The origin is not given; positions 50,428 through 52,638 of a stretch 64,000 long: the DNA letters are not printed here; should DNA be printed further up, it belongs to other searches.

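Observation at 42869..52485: tamB sits directly downstream of the POTRA-type Omp85 that follows rseP, with a second Omp85 paralog on the other side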

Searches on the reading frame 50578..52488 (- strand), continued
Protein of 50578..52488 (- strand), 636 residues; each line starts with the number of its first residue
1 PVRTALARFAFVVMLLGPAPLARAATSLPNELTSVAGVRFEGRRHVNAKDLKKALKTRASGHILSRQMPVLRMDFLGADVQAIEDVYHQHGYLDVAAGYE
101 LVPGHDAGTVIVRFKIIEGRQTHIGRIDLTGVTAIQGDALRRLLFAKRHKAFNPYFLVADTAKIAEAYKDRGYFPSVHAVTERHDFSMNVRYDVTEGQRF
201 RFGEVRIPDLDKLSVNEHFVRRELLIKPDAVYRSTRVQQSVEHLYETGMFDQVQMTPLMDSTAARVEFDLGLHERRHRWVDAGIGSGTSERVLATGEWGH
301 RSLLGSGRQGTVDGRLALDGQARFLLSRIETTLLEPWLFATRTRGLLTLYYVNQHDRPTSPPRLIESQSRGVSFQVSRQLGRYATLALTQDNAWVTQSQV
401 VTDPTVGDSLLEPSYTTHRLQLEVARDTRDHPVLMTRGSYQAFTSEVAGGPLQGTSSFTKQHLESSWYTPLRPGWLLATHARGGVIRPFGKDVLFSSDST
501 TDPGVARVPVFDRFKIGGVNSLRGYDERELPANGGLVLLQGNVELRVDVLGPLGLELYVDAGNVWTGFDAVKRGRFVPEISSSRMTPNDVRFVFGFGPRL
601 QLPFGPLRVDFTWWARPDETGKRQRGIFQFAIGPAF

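Call 34: predict_structure(alignment_id=A1)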
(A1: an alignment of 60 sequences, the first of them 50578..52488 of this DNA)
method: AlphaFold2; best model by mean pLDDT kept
length: 636 residues; sequences in the alignment: 60
mean_pLDDT: 89.4   pTM: 0.77
mean pLDDT of the five models: 89.4, 89.0, 88.2, 87.3, 86.3
residues with pLDDT >= 90: 440; 70-90: 151; 50-70: 30; < 50: 15
segments of 3 or more residues with pLDDT < 50: 17-29
pLDDT, mean of each block of 10 residues (from residue 1): 73 60 41 86 95 89 66 94 97 97 90 96 98 95 96 97 97 97 96 97 95 92 94 95 91 96 96 94 79 91 89 92 92 89 93 85 87 96 94 92 67 90 97 89 95 88 97 95 96 84 91 84 83 88 94 93 93 90 92 94 85 90 81 62
secondary structure, 60 per line:
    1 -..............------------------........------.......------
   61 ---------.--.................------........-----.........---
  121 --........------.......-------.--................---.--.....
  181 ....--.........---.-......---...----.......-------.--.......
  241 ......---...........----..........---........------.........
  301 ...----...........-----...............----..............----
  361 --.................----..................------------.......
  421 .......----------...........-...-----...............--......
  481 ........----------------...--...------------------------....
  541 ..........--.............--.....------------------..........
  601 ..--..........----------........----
elements in order: H2-15 E34-41 H48-54 H73-89 E96-103 E109-117 E123-130 H137-143 H154-169 E176-184 E187-195 E201-206 H217-223 H234-246 E250-260 E265-274 E278-285 E292-303 E308-318 E324-338 E343-356 E363-379 E384-401 E414-427 E438-448 E458-472 E475-488 E537-550 E553-565 H568-572 E591-602 E605-614 E625-632

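Call 38: fold_search(model_id=the predicted structure, library=pdb)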
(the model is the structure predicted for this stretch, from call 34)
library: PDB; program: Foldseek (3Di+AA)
matches with E <= 10: 695; with E <= 0.001: 182
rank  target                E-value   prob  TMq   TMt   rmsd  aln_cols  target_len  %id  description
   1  9a2o_MODEL_1_A        8.2e-37  1.00  0.61  0.50  10.7       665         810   17  Model of E. coli BamA by in-cell photo-crosslinking MS and deep learning (released 2023-02-24)
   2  9co0_A                3.1e-35  1.00  0.59  0.59   8.6       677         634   17  CryoEM structure of BAM in complex with the PTB2 open-state inhibitor (in SMA nanodisc) (released 2024-12-25)
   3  7nri_A                7.3e-35  1.00  0.67  0.55   7.8       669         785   17  Structure of the darobactin-bound E. coli BAM complex (BamABCDE) (released 2021-04-21)
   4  5ayw_A                1.0e-34  1.00  0.66  0.55   7.9       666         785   17  Structure of a membrane complex (released 2016-02-24)
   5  8pzv_A                2.1e-34  1.00  0.67  0.55   7.3       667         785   17  Wait Complex: BAM bound Darobactin-B and Extended SurA (released 2024-09-25)
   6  9hg7_A                2.3e-34  1.00  0.61  0.51   7.9       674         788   17  BAM-SurA complex in the swing-out state (released 2025-04-16)
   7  9hg5_A                2.9e-34  1.00  0.60  0.50   8.1       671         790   17  BAM-SurA complex in the swing-in state with full length BamC resolved (released 2025-04-16)
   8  8pzu_A                3.2e-34  1.00  0.66  0.55   7.5       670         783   17  Wait Complex: BAM bound Darobactin-B and Compact SurA (released 2024-09-25)
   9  5d0o_A                3.2e-34  1.00  0.67  0.55   7.8       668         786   17  BamABCDE complex, outer membrane beta barrel assembly machinery entire complex (released 2016-03-09)
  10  9cny_A                3.2e-34  1.00  0.60  0.60   7.8       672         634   17  CryoEM structure of the APO-BAM complex in SMA nanodisc (released 2024-12-25)
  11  9cnx_A                3.4e-34  1.00  0.68  0.58   6.9       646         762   18  CryoEM structure of BAM in complex with the PTB1 closed-state inhibitor (in DDM detergent) (released 2024-12-25)
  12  7tt4_A                3.4e-34  1.00  0.61  0.62   7.7       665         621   18  BamABCDE bound to substrate EspP class 6 (released 2022-03-30)
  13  8q0g_A                8.8e-34  1.00  0.61  0.52   7.6       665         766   17  Release Complex: BAM bound EspP and Compact SurA (released 2024-10-02)
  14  9cmw_A                9.7e-34  1.00  0.73  0.61   5.8       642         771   19  The cryo-EM structure of BamACDE complex from Neisseria gonorrhoeae (released 2025-09-03)
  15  8bwc_A                9.7e-34  1.00  0.61  0.56   7.5       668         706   17  E. coli BAM complex (BamABCDE) wild-type (released 2023-05-24)
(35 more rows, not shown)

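Call 45: find_related_loci(query=A1, collection=genome_contigs, flank=10000)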
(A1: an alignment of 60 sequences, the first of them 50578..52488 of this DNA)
Query A1 (636 aa) in genome_contigs; peptide patterns used: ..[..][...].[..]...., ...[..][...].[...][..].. (x = any residue, [..] = any of these).
112 stretches matched a pattern; 84 encode a relative of the query (tblastn E <= 1e-3); the best 80 are kept; 79 distinct loci.
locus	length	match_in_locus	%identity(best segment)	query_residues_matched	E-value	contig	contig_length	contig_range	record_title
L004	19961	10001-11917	65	3-636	0e+0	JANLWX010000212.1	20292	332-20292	MAG: Candidatus Eisenbacteria bacterium isolate OTE_20_metabat_201 OTE_20_k141_837310, whole genome shotgun sequence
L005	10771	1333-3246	53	1-636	0e+0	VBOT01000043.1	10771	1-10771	MAG: Candidatus Eisenbacteria bacterium isolate WS_3 14_1009_16_30cm_scaffold_13487, whole genome shotgun sequence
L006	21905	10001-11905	50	9-636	0e+0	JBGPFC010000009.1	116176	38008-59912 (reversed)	MAG: Candidatus Eisenbacteria bacterium isolate OBJ_0618_7090110_76 k141_6863606_length_116176_cov_31.8063, whole genome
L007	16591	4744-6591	50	28-636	0e+0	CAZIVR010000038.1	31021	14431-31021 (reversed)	MAG TPA_asm: uncultured bacterium isolate SRP287453_co1_107 genome assembly, contig: NODE_2408_length_31021_cov_23.25628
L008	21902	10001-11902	50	9-636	0e+0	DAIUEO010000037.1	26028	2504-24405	MAG TPA_asm: Candidatus Eisenbacteria bacterium isolate CTOTU25980 NODE_421_length_26028_cov_4.111269, whole genome shot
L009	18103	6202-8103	49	11-636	0e+0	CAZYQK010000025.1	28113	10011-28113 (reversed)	MAG TPA_asm: uncultured bacterium isolate SRP119689_co1_84 genome assembly, contig: NODE_2096_length_28113_cov_6.590242,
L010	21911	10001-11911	48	7-636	1e-180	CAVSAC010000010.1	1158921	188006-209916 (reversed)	MAG: Candidatus Eisenbacteria bacterium isolate MFD05942.bin.1.32 genome assembly, contig: contig_13502, whole genome sh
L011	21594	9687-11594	47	6-636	2e-178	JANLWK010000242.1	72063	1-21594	MAG: Candidatus Eisenbacteria bacterium isolate OTE_20_metabat_388 OTE_20_k141_4370210, whole genome shotgun sequence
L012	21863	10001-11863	47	18-636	8e-176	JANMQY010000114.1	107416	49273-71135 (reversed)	MAG: Candidatus Eisenbacteria bacterium isolate OTE_51_metabat_109 OTE_51_k141_2979218, whole genome shotgun sequence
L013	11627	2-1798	47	56-636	1e-174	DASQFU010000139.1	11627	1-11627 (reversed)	MAG TPA_asm: Candidatus Limnocylindria bacterium isolate SMAG_U11788 k141_393429, whole genome shotgun sequence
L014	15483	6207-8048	49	28-636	5e-176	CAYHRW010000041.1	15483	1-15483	MAG TPA_asm: uncultured bacterium isolate ERP119705_co14_70 genome assembly, contig: NODE_4270_length_15483_cov_9.213443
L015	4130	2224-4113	47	22-636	9e-177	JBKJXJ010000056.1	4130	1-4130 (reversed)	MAG: Candidatus Eisenbacteria bacterium isolate swi_bin.170 k127_9067472, whole genome shotgun sequence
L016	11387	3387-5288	45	16-636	3e-170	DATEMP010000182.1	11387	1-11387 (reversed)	MAG TPA_asm: Candidatus Eisenbacteria bacterium isolate SMAG_U8945 k141_695505, whole genome shotgun sequence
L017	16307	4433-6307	46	22-636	7e-168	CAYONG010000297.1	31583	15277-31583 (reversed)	MAG TPA_asm: uncultured bacterium isolate binchicken_co165_111 genome assembly, contig: k141_1898534, whole genome shotg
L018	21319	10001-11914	47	6-636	2e-167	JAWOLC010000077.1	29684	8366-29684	MAG: Candidatus Eisenbacteria bacterium isolate bin_205 c_000049377863, whole genome shotgun sequence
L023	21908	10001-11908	46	12-636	3e-162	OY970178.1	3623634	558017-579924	MAG: Candidatus Eisenbacteria bacterium isolate MFD05942.bin.c.1 genome assembly, chromosome: 1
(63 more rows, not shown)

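Call 50: search_protein_representatives(alignment_id=A1)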
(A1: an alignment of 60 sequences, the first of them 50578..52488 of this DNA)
Query: 60 sequences, 640 profile positions. Proteins with E-value up to 0.001 (for the whole library): 27401; up to 1e-10: 15852; up to 1e-30: 4856. The best 150 are listed.
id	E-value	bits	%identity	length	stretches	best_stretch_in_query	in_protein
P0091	3.5e-279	943.8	-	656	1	5-640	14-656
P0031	5.0e-274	926.7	-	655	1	4-640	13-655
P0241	1.5e-238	809.5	-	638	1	10-640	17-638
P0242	1.7e-238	809.3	-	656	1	9-640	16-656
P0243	1.6e-229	779.7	-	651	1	7-640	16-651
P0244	7.5e-227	770.9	-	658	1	6-640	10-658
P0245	3.6e-226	768.6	-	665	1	6-640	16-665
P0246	1.6e-212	723.5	-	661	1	7-639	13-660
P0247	9.6e-197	671.4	-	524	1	36-453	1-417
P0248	2.9e-195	666.5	-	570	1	5-535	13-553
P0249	8.4e-193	658.4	-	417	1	222-640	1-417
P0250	3.9e-190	649.6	-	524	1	130-640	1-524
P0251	5.4e-173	593.0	-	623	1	7-458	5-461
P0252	2.0e-153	528.3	-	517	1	109-487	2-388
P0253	7.3e-134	463.7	-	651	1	12-640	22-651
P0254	3.7e-132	458.0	-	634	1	31-640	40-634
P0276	1.9e-98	346.7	-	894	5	74-640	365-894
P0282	2.8e-96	339.5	-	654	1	7-640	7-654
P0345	1.4e-77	277.7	-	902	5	75-623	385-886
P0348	2.2e-77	277.1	-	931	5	75-640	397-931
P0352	7.2e-77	275.4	-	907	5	72-621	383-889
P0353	9.3e-77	275.0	-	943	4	33-638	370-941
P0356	1.6e-76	274.3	-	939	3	76-640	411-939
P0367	5.9e-76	272.4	-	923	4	82-640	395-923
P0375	6.3e-75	269.0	-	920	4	76-639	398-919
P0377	8.1e-75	268.6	-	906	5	78-640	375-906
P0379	9.2e-75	268.4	-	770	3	32-623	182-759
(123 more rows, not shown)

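Call 53: list_cluster_members(proteins=[P0276, P0348, P0352, P0353, P0367, P0377, P0375, P0356, P0345, P0379])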
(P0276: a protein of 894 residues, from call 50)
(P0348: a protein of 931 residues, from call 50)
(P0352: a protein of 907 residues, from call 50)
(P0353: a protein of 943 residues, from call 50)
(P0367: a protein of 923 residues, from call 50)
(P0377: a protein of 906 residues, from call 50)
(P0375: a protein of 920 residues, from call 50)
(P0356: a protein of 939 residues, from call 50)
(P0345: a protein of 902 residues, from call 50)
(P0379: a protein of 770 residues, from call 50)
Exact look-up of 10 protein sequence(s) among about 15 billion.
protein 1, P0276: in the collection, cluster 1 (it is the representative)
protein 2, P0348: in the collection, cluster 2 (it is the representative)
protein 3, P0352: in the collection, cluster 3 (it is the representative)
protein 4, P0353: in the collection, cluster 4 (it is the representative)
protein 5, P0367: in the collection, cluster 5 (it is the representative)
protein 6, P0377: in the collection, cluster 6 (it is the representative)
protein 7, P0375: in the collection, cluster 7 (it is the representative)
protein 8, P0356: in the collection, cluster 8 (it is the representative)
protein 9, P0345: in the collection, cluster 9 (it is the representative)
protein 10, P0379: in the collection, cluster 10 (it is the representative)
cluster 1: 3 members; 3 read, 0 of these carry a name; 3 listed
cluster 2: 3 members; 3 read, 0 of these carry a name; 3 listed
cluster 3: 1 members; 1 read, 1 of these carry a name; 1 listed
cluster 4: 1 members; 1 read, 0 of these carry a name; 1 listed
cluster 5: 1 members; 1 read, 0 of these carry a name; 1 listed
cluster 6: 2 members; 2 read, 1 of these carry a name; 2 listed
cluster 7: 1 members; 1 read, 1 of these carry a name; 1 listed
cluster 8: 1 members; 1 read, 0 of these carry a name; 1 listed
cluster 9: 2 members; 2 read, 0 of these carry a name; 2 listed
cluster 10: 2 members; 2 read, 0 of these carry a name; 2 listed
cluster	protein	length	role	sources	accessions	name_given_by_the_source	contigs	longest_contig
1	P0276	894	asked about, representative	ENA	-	-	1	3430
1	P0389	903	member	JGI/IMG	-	-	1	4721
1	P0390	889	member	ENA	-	-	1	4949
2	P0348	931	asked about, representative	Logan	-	-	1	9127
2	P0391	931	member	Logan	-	-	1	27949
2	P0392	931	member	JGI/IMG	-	-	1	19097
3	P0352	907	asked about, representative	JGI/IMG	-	outer membrane protein insertion porin family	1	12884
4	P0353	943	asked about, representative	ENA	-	-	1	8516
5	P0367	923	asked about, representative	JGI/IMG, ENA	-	-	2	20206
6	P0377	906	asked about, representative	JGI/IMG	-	outer membrane protein insertion porin family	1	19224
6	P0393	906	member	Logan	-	-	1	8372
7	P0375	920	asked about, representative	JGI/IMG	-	outer membrane protein insertion porin family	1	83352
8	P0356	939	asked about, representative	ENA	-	-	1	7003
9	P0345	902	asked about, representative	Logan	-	-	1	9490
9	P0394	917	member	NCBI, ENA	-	-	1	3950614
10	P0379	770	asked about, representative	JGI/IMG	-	-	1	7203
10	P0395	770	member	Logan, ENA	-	-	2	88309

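Call 67: find_homologous_proteins(query=A3)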
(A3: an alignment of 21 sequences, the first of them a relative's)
Query A3 (21 sequences) (651 aa, profile of the alignment): 110 proteins with E <= 0.001 among 8000 candidates.
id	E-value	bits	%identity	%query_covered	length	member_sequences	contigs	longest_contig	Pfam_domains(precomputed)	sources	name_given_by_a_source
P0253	3.8e-207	708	100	100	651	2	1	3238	PF07244.21,PF01103.30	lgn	-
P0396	1.0e-194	667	76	96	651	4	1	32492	PF07244.21,PF01103.30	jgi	jgi:outer membrane protein insertion porin family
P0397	5.2e-192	658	39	94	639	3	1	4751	PF08479.17,PF07244.21,PF01103.30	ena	-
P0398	6.6e-189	648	72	96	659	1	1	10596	PF07244.21,PF01103.30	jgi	jgi:outer membrane protein insertion porin family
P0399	2.1e-187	643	40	94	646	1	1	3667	PF08479.17,PF07244.21,PF01103.30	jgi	jgi:outer membrane protein assembly complex protein YaeT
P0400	8.3e-183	627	63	96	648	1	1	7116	PF07244.21,PF01103.30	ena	-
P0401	9.0e-181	621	62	96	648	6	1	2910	PF07244.21,PF03865.20,PF01103.30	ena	-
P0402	3.6e-180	619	66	96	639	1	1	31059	PF07244.21,PF01103.30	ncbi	-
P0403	8.5e-178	611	62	96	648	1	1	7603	PF07244.21,PF01103.30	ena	-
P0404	3.9e-176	605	56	96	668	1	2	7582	PF07244.21,PF01103.30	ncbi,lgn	-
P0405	7.4e-176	604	56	96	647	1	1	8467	PF07244.21,PF01103.30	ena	-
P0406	3.8e-175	602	55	96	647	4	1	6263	PF07244.21,PF01103.30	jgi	jgi:outer membrane protein insertion porin family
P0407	8.4e-174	598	51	96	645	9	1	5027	PF07244.21,PF01103.30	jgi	jgi:outer membrane protein insertion porin family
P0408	1.1e-173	597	54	98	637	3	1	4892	PF07244.21,PF01103.30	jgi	jgi:outer membrane protein assembly complex protein YaeT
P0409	1.1e-173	597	49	100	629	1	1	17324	PF08478.16,PF07244.21,PF01103.30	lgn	-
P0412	1.5e-171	590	51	95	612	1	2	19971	PF07244.21,PF01103.30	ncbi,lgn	ncbi:MAG: BamA/OMP85 family outer membrane protein [Candidatus Eiseniibacteriota bacterium]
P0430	1.1e-157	544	48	96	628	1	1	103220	PF07244.21,PF01103.30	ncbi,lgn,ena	-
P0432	4.2e-147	509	33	94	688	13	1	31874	PF07244.21,PF01103.30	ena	-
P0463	5.0e-96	341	26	97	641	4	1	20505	PF07244.21,PF01103.30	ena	-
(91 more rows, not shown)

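Call 68: find_encoding_contigs(protein=P0430, flank=10000, max_places=1)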
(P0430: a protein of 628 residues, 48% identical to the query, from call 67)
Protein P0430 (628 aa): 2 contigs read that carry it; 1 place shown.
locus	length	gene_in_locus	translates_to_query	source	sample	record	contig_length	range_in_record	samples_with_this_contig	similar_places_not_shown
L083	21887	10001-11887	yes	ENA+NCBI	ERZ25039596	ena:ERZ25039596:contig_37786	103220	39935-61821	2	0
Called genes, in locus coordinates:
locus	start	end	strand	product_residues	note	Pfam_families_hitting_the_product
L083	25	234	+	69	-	PF00889:EF_TS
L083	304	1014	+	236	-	PF00696:AA_kinase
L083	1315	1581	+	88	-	PF01765:RRF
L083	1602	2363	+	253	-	PF01255:Prenyltransf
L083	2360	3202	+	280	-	PF01148:CTP_transf_1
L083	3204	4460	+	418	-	PF02670:DXP_reductoisom, PF08436:DXP_redisom_C, PF13288:DXPR_C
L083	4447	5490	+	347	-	PF01075:Glyco_transf_9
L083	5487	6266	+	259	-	PF00535:Glycos_transf_2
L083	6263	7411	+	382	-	PF00534:Glycos_transf_1, PF13692:Glyco_trans_1_4, PF13524:Glyco_trans_1_2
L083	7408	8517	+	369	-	PF13439:Glyco_transf_4, PF13579:Glyco_trans_4_4, PF00534:Glycos_transf_1, PF13692:Glyco_trans_1_4, PF20706:GT4-conflict, PF13524:Glyco_trans_1_2 (weak)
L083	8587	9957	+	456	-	PF02163:Peptidase_M50, PF17820:PDZ_6 (weak), PF00595:PDZ (weak), PF13180:PDZ_2, PF17820:PDZ_6 (weak)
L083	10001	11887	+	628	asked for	PF07244:POTRA, PF01103:Omp85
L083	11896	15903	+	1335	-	PF27051:TamB_N (faint), PF04357:TamB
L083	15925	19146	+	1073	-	PF13485:Peptidase_MA_2 (faint), PF00930:DPPIV_N (faint), PF25174:Beta-prop_THOC3 (faint), PF26550:Tricorn_2nd, PF26549:Tricorn_N (weak), PF07676:PD40, PF26549:Tricorn_N (weak), PF01103:Omp85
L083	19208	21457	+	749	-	PF00580:UvrD-helicase, PF01443:Viral_helicase1 (faint), PF13245:AAA_19, PF13604:AAA_30 (faint), PF13361:UvrD_C, PF13538:UvrD_C_2, PF21196:PcrA_UvrD_tudor (weak)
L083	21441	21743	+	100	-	PF02686:GatC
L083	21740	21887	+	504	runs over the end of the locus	PF01425:Amidase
